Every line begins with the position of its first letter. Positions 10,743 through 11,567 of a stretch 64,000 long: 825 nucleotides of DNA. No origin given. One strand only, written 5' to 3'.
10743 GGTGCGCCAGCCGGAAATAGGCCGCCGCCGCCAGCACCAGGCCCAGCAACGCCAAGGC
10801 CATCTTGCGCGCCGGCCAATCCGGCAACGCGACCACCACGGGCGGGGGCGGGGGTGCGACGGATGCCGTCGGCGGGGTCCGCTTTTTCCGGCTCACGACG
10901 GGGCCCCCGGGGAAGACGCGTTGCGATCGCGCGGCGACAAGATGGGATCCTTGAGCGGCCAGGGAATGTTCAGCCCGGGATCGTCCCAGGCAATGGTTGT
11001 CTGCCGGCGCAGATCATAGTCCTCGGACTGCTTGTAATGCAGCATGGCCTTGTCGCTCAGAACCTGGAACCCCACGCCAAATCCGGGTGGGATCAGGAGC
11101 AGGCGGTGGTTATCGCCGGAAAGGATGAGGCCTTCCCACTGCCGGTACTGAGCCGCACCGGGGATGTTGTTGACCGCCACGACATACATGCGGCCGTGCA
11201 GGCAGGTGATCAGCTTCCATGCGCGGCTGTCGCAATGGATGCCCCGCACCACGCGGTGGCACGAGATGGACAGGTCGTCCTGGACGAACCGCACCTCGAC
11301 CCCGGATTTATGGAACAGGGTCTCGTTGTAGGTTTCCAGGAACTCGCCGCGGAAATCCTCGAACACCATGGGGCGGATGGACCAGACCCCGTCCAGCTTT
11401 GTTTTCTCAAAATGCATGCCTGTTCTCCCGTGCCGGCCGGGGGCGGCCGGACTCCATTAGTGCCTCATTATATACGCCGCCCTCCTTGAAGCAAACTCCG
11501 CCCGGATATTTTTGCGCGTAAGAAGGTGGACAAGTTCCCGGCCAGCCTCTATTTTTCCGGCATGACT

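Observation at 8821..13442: Clustered and dispersed protein/lipid glycosylation toolkit: PMT/ArnT-type membrane GTs, rmlC, methyltransferase, GT4, plus an ArnC-like GT2 elsewhere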

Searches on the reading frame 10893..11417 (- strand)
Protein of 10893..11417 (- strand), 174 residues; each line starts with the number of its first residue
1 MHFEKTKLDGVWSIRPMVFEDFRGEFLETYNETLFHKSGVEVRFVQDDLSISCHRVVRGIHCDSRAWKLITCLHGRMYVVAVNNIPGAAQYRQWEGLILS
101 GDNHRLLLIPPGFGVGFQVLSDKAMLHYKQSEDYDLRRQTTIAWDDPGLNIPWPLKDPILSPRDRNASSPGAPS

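Call 6: search_protein_families(library=pfam, proteins=[window:10893-11417:-], max_evalue=0.01)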
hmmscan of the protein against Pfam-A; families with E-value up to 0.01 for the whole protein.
window:10893-11417:- (174 aa): 1 family
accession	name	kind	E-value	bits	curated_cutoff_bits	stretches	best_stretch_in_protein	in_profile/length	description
PF00908.23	dTDP_sugar_isom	-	3.9e-48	163.8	27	1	5-168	1-164/168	dTDP-4-dehydrorhamnose 3,5-epimerase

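Call 7: search_protein_families(library=ncbifam, proteins=[window:10893-11417:-], max_evalue=0.01)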
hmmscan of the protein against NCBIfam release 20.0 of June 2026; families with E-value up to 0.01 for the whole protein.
window:10893-11417:- (174 aa): 1 family
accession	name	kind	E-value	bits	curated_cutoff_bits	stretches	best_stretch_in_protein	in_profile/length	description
TIGR01221.1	rmlC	equivalog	3.7e-46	157.1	155.75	1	4-167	3-169/176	dTDP-4-dehydrorhamnose 3,5-epimerase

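Call 14: list_cluster_members(proteins=[P0001, window:10893-11417:-, window:12294-13442:+])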
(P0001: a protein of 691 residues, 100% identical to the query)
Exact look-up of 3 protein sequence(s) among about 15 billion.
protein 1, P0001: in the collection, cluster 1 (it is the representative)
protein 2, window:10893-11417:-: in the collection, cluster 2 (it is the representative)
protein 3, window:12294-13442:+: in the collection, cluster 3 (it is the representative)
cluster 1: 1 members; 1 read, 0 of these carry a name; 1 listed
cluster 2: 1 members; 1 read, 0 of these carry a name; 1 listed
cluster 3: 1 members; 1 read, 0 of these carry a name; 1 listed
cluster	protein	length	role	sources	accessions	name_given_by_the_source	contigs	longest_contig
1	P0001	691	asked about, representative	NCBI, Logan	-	-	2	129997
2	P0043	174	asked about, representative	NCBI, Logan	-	-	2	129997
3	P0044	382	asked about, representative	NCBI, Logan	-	-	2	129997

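Call 35: search_solved_structures(query=window:10893-11417:-, max_evalue=1e-10, show_alignments=1)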
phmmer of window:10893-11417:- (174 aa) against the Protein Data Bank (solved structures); distinct sequences matched with E-value up to 1e-10: 37.
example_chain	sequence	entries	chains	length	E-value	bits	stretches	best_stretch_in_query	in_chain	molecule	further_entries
1ep0_A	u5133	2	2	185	2.4e-38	134.9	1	2-166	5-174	DTDP-6-DEOXY-D-XYLO-4-HEXULOSE 3,5-EPIMERASE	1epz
23eg_A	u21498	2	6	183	3.4e-38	134.3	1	2-166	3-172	dTDP-4-dehydrorhamnose 3,5-epimerase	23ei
9uyw_A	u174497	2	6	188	3.7e-38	134.2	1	2-166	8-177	dTDP-4-dehydrorhamnose 3,5-epimerase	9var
9j9u_A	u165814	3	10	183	6.2e-38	133.5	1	2-166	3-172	dTDP-4-dehydrorhamnose 3,5-epimerase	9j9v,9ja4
23ef_A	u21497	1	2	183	1.6e-37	132.2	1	2-166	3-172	dTDP-4-dehydrorhamnose 3,5-epimerase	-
9j9q_A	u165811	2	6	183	2.3e-37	131.7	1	2-166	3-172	dTDP-4-dehydrorhamnose 3,5-epimerase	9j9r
9j9s_A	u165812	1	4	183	2.3e-37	131.6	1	2-166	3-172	dTDP-4-dehydrorhamnose 3,5-epimerase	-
9j9t_A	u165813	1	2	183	8e-37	129.9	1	2-166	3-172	dTDP-4-dehydrorhamnose 3,5-epimerase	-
9kyn_A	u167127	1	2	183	5.3e-36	127.2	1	2-166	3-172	dTDP-4-dehydrorhamnose 3,5-epimerase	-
3ryk_A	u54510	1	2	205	5.2e-31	110.9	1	12-165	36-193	dTDP-4-dehydrorhamnose 3,5-epimerase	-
2ixi_A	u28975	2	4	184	2.4e-29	105.5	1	11-167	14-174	DTDP-4-DEHYDRORHAMNOSE 3,5-EPIMERASE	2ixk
1rtv_A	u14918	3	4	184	2.4e-29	105.5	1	11-167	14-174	dTDP-4-dehydrorhamnose 3,5-epimerase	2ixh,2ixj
6din_A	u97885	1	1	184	2.5e-29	105.4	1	11-167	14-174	dTDP-4-dehydrorhamnose 3,5-epimerase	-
7ani_A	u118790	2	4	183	7.5e-29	103.9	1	6-167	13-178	Thymidine diphospho-4-keto-rhamnose 3,5-epimerase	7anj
8dcl_A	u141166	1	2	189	7.6e-29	103.9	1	6-167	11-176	GDP-D-glycero-4-keto-D-lyxo-heptose-3-epimerase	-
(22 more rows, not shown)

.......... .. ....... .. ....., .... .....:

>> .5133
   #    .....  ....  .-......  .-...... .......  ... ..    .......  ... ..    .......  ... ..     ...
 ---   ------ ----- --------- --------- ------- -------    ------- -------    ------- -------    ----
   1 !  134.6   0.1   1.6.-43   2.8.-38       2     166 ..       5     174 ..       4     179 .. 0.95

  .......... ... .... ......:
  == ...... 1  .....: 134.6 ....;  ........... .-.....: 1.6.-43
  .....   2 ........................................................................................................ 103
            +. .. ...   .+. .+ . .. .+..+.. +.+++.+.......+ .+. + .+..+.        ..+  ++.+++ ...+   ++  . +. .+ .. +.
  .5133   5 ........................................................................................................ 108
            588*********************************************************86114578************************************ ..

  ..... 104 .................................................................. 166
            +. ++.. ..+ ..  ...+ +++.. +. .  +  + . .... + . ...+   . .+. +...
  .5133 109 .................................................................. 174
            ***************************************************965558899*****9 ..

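Call 68: find_homologous_proteins(query=window:10893-11417:-, max_evalue=1e-20)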
Query window:10893-11417:- (174 aa): 65 proteins with E <= 1e-20 among 90 candidates.
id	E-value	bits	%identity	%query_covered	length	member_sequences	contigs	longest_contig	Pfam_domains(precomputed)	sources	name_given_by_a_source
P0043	7.0e-118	409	100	100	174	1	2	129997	PF00908.24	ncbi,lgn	-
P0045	1.1e-57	213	54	95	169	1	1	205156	PF00908.24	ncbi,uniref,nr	ncbi:dTDP-4-dehydrorhamnose 3,5-epimerase family protein [Terasakiella sp. A23]|uniref:dTDP-4-dehydr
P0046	7.1e-55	203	54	95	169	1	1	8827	PF00908.24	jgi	jgi:dTDP-4-dehydrorhamnose 3,5-epimerase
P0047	1.9e-54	202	54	96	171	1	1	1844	PF00908.24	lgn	-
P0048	9.4e-54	200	54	97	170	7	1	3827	PF00908.24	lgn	-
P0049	4.4e-53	198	55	94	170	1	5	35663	PF00908.24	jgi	-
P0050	1.1e-52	196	52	93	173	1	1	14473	PF00908.24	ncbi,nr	ncbi:MAG: dTDP-4-dehydrorhamnose 3,5-epimerase family protein [Alphaproteobacteria bacterium]|nr:dTD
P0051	3.4e-52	195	54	94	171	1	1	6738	PF00908.24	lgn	-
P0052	5.5e-52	194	52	97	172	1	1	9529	PF00908.24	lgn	-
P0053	2.5e-51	192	51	95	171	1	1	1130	PF00908.24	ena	-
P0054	2.8e-51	192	53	95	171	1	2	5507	PF00908.24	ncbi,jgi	ncbi:MAG: dTDP-4-dehydrorhamnose 3,5-epimerase family protein [Dehalococcoidales bacterium]|jgi:dTDP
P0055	1.4e-50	190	55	94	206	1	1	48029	PF00908.24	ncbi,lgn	-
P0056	1.9e-50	189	53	95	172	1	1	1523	PF00908.24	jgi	jgi:dTDP-4-dehydrorhamnose 3,5-epimerase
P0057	5.7e-50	187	49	96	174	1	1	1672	PF00908.24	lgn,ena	-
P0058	5.9e-49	184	53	92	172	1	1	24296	PF00908.24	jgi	jgi:dTDP-4-dehydrorhamnose 3,5-epimerase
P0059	2.7e-48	182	51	93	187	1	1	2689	PF00908.24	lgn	-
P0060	7.2e-48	181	52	95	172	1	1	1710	PF00908.24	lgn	-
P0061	1.9e-47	179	52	94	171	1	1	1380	PF00908.24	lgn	-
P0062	3.8e-44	169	48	92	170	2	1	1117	PF00908.24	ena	-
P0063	4.6e-38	149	46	94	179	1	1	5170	PF00908.24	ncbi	ncbi:MAG: dTDP-4-dehydrorhamnose 3,5-epimerase family protein [Chloroflexota bacterium]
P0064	1.0e-37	148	47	90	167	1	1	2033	PF00908.24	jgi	jgi:dTDP-4-dehydrorhamnose 3,5-epimerase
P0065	1.9e-37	147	45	93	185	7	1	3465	PF00908.24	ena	-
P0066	5.4e-37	145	47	96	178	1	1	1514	PF00908.24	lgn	-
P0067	4.7e-36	142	43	94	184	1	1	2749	PF00908.24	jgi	jgi:dTDP-4-dehydrorhamnose 3,5-epimerase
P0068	4.2e-35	139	46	96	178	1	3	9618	PF00908.24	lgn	-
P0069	8.2e-35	138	43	97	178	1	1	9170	PF00908.24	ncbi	-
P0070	5.1e-34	135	41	96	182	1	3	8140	PF00908.24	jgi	-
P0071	6.3e-34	135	47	93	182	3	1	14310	PF00908.24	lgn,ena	-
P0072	1.3e-33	134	43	96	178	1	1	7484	PF00908.24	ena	-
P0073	2.2e-33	133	44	94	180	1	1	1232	PF00908.24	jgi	jgi:dTDP-4-dehydrorhamnose 3,5-epimerase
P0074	2.7e-31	127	41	94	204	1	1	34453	PF00908.24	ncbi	-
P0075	3.3e-31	126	44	89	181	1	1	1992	PF00908.24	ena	-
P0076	3.9e-31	126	40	96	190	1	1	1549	PF00908.24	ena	-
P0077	8.2e-31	125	45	94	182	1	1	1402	PF00908.24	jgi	jgi:dTDP-4-dehydrorhamnose 3,5-epimerase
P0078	2.3e-30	124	41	97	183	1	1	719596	PF00908.24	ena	-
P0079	1.0e-29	121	39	97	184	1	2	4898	PF00908.24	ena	-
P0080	1.4e-29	121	40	97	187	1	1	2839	PF00908.24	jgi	jgi:dTDP-4-dehydrorhamnose 3,5-epimerase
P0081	1.7e-29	121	41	97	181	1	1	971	PF00908.24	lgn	-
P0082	1.7e-29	121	41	97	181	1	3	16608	PF00908.24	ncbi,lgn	ncbi:MAG TPA: dTDP-4-dehydrorhamnose 3,5-epimerase [Terracidiphilus sp.]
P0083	1.8e-29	121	40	96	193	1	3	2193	PF00908.24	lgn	-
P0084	2.1e-29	120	42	97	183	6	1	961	PF00908.24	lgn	-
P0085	9.2e-29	118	40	93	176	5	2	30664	PF00908.24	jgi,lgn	jgi:dTDP-4-dehydrorhamnose 3,5-epimerase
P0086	1.0e-28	118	40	97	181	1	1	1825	PF00908.24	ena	-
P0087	1.3e-28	118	37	97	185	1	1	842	PF00908.24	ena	-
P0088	1.6e-28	118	39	97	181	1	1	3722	PF00908.24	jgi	-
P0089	2.0e-28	117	40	97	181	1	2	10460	PF00908.24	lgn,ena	-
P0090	2.0e-28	117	40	97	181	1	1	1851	PF00908.24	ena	-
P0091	3.1e-28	117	39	96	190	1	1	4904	PF00908.24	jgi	jgi:dTDP-4-dehydrorhamnose 3,5-epimerase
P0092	3.1e-28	117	39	97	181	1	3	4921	PF00908.24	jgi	-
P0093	3.8e-28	116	40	97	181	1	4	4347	PF00908.24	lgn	-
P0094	4.4e-28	116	42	84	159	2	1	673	PF00908.24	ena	-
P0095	5.2e-28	116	40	97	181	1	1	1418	PF00908.24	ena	-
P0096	5.9e-28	116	39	97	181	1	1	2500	PF00908.24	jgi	jgi:dTDP-4-dehydrorhamnose 3,5-epimerase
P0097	7.2e-28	115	39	97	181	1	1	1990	PF00908.24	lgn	-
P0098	2.5e-27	114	41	97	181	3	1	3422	PF00908.24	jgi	jgi:dTDP-4-dehydrorhamnose 3,5-epimerase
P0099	3.1e-27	113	39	93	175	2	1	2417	PF00908.24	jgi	-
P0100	5.4e-27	113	40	97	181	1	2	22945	PF00908.24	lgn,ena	-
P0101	8.4e-27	112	42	95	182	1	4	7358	PF00908.24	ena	-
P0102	1.8e-26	111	40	95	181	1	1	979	PF00908.24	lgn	-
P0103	3.0e-26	110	38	97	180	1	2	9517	PF00908.24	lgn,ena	-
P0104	2.1e-25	107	41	94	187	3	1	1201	PF00908.24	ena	-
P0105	3.9e-25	107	40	94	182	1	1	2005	PF00908.24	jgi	jgi:dTDP-4-dehydrorhamnose 3,5-epimerase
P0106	2.6e-23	101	40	97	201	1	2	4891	PF00908.24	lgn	-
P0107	6.1e-23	99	40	94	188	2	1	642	PF00908.24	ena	-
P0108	2.2e-21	94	38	95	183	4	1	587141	PF00908.24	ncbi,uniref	ncbi:dTDP-4-dehydrorhamnose 3,5-epimerase [Streptomyces sp. NPDC005865]|uniref:dTDP-4-dehydrorhamnos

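Call 69: find_encoding_contigs(protein=P0045, flank=7000, max_places=1)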
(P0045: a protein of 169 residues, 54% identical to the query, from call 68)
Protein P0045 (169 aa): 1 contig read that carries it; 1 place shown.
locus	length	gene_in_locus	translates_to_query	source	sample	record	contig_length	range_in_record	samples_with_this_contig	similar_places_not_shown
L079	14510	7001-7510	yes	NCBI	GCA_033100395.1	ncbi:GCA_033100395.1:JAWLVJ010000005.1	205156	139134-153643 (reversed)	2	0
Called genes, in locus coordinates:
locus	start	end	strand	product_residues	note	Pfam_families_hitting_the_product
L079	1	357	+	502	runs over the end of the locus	PF00515:TPR_1 (faint), PF07719:TPR_2 (faint), PF12895:ANAPC3 (faint), PF13181:TPR_8 (faint), PF13371:TPR_9 (faint), PF13428:TPR_14 (faint), PF23914:TPR_CcmH_CycH (weak), PF13414:TPR_11 (weak), +5 more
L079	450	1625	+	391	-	PF00669:Flagellin_N, PF00700:Flagellin_C (weak)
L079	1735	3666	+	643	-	PF20157:Maf_flag10_N, PF01973:MptE-like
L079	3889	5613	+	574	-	PF07719:TPR_2 (faint), PF12895:ANAPC3 (faint), PF13431:TPR_17 (faint), PF14559:TPR_19 (faint), PF25064:ARM_TT21_5th (faint), PF00515:TPR_1 (faint), PF13844:Glyco_transf_41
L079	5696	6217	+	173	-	PF07309:FlaF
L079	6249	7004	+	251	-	PF00483:NTP_transferase, PF12804:NTP_transf_3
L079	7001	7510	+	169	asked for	PF00908:dTDP_sugar_isom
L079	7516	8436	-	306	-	-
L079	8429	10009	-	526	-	-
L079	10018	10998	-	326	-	PF01073:3Beta_HSD, PF01370:Epimerase, PF05368:NmrA, PF16363:GDP_Man_Dehyd, PF07993:NAD_binding_4 (faint), PF13460:NAD_binding_10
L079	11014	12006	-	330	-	PF01073:3Beta_HSD, PF01370:Epimerase, PF02719:Polysacc_synt_2, PF13460:NAD_binding_10, PF16363:GDP_Man_Dehyd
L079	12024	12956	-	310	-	-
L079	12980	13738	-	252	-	PF05711:TylF (weak)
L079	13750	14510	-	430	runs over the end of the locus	PF04055:Radical_SAM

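Call 70: find_encoding_contigs(protein=P0055, flank=7000, max_places=1)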
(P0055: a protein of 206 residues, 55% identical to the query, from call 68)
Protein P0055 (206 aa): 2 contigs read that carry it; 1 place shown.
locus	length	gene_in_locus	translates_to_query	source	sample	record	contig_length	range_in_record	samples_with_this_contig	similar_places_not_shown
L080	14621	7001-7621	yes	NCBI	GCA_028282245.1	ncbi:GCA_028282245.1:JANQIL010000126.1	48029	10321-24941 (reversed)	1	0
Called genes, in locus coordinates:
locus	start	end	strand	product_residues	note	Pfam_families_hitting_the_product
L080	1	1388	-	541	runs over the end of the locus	PF01514:YscJ_FliF, PF08345:YscJ_FliF_C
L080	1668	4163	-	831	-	PF22692:LlgE_F_G_D1 (weak), PF06429:Flg_bbr_C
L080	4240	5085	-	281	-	-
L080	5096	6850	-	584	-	-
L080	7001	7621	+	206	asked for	PF00908:dTDP_sugar_isom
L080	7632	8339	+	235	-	PF00483:NTP_transferase, PF12804:NTP_transf_3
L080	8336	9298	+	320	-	PF01073:3Beta_HSD (weak), PF01370:Epimerase, PF13460:NAD_binding_10, PF16363:GDP_Man_Dehyd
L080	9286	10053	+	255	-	-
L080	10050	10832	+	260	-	PF00456:Transketolase_N, PF00676:E1_dh (weak), PF02775:TPP_enzyme_C (weak), PF13292:DXP_synthase_N (weak)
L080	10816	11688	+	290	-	PF02779:Transket_pyr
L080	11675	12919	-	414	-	PF14559:TPR_19 (faint), PF03269:DUF268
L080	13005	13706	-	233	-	PF05721:PhyH (faint)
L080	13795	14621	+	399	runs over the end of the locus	PF00919:UPF0004 (weak), PF04055:Radical_SAM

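Call 71: find_encoding_contigs(protein=P0049, flank=7000, max_places=1)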
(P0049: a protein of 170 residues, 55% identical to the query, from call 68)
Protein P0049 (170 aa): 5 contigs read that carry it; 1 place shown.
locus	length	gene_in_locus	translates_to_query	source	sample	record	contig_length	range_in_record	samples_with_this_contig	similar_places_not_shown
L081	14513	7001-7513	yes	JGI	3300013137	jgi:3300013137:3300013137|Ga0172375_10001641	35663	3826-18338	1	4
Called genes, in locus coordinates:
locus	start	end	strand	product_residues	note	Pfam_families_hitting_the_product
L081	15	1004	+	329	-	PF01073:3Beta_HSD, PF01370:Epimerase, PF02719:Polysacc_synt_2 (weak), PF05368:NmrA (weak), PF13460:NAD_binding_10, PF16363:GDP_Man_Dehyd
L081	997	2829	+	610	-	-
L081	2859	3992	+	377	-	PF00248:Aldo_ket_red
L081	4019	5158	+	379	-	PF00248:Aldo_ket_red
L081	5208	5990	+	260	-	PF00106:adh_short, PF08659:KR, PF13460:NAD_binding_10 (weak), PF13561:adh_short_C2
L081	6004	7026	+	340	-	PF01073:3Beta_HSD, PF01370:Epimerase, PF02719:Polysacc_synt_2, PF13460:NAD_binding_10, PF16363:GDP_Man_Dehyd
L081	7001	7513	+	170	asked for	PF00908:dTDP_sugar_isom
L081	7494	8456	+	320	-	PF05368:NmrA (weak), PF01073:3Beta_HSD, PF01370:Epimerase, PF02719:Polysacc_synt_2 (faint), PF07993:NAD_binding_4 (faint), PF13460:NAD_binding_10, PF16363:GDP_Man_Dehyd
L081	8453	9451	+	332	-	PF00288:GHMP_kinases_N, PF08544:GHMP_kinases_C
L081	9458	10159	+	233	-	PF00483:NTP_transferase, PF12804:NTP_transf_3 (weak)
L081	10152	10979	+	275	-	PF01061:ABC2_membrane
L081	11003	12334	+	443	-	PF00005:ABC_tran, PF13304:AAA_21 (faint)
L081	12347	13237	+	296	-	-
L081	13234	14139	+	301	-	PF00535:Glycos_transf_2, PF10111:Glyco_tranf_2_2, PF13641:Glyco_tranf_2_3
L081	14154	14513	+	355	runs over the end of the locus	PF01370:Epimerase, PF04321:RmlD_sub_bind (weak), PF16363:GDP_Man_Dehyd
